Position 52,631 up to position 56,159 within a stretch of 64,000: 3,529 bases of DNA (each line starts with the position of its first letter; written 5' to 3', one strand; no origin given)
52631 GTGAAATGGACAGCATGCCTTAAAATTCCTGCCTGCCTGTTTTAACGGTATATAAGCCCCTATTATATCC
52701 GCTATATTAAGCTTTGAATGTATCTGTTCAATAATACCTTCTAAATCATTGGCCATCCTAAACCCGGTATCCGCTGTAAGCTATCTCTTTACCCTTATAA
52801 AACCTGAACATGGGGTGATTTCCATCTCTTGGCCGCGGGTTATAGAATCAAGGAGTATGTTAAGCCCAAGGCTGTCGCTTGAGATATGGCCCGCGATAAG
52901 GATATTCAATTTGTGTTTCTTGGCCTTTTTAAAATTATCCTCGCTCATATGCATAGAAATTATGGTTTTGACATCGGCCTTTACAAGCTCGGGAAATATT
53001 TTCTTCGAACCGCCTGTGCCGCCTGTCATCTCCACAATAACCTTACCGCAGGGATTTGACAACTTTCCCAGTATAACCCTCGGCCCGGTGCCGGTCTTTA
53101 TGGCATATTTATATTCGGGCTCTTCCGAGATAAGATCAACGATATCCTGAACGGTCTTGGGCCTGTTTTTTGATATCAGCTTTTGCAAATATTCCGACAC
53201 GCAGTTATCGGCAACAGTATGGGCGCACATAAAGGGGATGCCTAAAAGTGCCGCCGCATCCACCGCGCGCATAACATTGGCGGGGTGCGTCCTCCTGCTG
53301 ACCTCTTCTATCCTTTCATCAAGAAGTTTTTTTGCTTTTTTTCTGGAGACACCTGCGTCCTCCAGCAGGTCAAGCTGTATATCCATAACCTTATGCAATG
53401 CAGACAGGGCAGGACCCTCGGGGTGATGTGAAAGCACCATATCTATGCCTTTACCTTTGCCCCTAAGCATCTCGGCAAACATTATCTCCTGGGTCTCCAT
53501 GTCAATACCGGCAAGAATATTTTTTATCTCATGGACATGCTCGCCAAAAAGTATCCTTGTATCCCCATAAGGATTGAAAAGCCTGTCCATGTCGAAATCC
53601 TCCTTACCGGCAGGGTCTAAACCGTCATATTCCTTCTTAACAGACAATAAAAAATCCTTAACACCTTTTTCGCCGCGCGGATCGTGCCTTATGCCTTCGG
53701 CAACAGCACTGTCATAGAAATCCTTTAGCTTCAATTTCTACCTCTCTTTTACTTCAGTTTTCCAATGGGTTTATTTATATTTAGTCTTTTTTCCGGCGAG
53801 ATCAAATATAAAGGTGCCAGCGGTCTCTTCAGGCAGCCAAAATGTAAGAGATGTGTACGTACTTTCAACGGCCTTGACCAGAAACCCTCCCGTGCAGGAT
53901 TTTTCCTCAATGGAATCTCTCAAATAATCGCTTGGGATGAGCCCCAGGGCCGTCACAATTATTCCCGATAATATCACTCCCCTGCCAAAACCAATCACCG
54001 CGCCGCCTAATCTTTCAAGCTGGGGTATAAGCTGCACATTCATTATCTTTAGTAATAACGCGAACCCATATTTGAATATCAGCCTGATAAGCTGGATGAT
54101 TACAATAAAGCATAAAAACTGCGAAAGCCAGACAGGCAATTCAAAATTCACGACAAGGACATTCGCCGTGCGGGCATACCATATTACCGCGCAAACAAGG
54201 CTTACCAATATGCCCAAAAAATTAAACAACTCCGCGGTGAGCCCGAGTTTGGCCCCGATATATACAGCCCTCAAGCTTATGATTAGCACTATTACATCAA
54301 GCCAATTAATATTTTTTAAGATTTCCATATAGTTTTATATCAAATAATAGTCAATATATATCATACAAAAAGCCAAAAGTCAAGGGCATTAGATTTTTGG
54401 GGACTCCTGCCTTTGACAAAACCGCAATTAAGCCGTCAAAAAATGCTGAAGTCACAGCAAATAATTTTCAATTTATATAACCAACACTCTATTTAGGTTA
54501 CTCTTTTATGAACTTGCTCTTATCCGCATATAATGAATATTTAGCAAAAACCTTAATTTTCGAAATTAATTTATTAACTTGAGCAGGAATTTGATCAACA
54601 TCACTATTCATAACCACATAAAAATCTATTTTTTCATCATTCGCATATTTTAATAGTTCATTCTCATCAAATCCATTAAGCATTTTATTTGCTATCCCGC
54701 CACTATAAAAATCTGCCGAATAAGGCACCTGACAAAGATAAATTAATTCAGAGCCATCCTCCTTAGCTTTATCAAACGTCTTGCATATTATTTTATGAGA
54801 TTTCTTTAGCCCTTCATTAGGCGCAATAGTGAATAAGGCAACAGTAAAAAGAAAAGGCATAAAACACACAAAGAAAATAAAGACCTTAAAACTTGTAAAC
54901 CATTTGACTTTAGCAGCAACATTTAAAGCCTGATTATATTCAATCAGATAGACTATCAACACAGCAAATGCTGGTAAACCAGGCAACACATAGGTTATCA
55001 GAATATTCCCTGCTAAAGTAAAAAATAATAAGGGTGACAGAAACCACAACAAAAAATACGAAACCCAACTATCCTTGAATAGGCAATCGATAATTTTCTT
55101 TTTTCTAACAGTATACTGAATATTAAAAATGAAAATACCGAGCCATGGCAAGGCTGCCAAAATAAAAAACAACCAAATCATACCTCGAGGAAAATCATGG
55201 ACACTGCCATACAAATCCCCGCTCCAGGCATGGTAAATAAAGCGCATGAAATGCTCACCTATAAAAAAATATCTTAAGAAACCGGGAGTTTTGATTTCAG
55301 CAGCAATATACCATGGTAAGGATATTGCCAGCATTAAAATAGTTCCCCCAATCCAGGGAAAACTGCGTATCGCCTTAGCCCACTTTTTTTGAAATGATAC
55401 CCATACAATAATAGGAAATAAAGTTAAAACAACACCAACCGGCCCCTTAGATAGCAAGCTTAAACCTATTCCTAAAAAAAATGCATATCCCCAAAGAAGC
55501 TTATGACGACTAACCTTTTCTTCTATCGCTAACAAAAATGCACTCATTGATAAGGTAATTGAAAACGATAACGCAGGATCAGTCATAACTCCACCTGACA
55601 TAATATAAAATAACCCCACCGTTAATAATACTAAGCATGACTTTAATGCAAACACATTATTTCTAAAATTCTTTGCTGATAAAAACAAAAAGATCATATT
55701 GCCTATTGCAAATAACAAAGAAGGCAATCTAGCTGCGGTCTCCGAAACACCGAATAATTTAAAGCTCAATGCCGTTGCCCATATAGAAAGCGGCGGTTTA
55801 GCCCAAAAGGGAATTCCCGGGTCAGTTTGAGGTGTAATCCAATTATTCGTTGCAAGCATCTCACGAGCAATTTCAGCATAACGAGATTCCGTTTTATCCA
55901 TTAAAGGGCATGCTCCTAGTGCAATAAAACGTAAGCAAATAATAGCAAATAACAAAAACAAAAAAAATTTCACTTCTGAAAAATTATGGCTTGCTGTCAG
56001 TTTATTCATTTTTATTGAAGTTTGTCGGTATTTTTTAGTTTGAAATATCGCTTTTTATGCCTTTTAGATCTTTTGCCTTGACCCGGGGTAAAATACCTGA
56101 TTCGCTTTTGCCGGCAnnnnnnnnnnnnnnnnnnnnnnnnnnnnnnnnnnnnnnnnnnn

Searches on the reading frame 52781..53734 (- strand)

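Call 3: search_protein_families(library=pfam, proteins=[window:52781-53734:-], max_evalue=0.01)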
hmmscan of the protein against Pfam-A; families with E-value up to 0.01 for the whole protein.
window:52781-53734:- (317 aa): 1 family
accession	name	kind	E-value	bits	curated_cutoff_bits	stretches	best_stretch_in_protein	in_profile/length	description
PF01784.24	DUF34_NIF3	-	5.2e-07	30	23.4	1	62-300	28-237/256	Duf34/NIF3 (NGG1p interacting factor 3)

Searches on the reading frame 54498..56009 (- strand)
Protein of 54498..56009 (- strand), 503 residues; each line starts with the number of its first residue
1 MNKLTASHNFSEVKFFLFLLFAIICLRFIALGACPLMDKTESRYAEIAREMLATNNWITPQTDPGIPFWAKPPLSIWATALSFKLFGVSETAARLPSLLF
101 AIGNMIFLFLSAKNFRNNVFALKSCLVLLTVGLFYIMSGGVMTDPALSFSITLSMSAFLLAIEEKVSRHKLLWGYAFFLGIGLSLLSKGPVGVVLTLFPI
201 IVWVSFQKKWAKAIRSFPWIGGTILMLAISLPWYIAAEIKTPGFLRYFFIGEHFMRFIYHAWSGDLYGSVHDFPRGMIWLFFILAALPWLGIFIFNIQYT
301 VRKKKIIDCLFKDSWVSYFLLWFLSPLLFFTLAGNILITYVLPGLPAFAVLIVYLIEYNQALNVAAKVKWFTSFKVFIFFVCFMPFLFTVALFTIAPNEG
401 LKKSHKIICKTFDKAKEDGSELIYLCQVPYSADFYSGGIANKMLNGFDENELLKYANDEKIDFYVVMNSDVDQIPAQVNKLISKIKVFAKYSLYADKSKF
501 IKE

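Call 3: search_protein_families(library=pfam, proteins=[window:54498-56009:-], max_evalue=0.01)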
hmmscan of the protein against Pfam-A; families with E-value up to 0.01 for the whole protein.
window:54498-56009:- (503 aa): 2 families
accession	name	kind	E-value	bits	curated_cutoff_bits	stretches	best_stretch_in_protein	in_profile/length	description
PF02366.24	PMT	-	9.9e-25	87.9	22.7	1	37-248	28-245/245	Dolichyl-phosphate-mannose-protein mannosyltransferase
PF13231.12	PMT_2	-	6e-16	59.5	26.1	1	71-233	2-160/160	Dolichyl-phosphate-mannose-protein mannosyltransferase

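Call 54: search_protein_families(library=ncbifam, proteins=[window:54498-56009:-], max_evalue=0.00001)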
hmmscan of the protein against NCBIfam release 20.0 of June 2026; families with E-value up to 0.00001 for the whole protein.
window:54498-56009:- (503 aa): 1 family
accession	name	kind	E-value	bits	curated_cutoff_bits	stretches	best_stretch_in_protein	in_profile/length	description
NF009784.2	PRK13279.1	equivalog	1.1e-44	153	567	1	16-394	7-369/539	lipid IV(A) 4-amino-4-deoxy-L-arabinosyltransferase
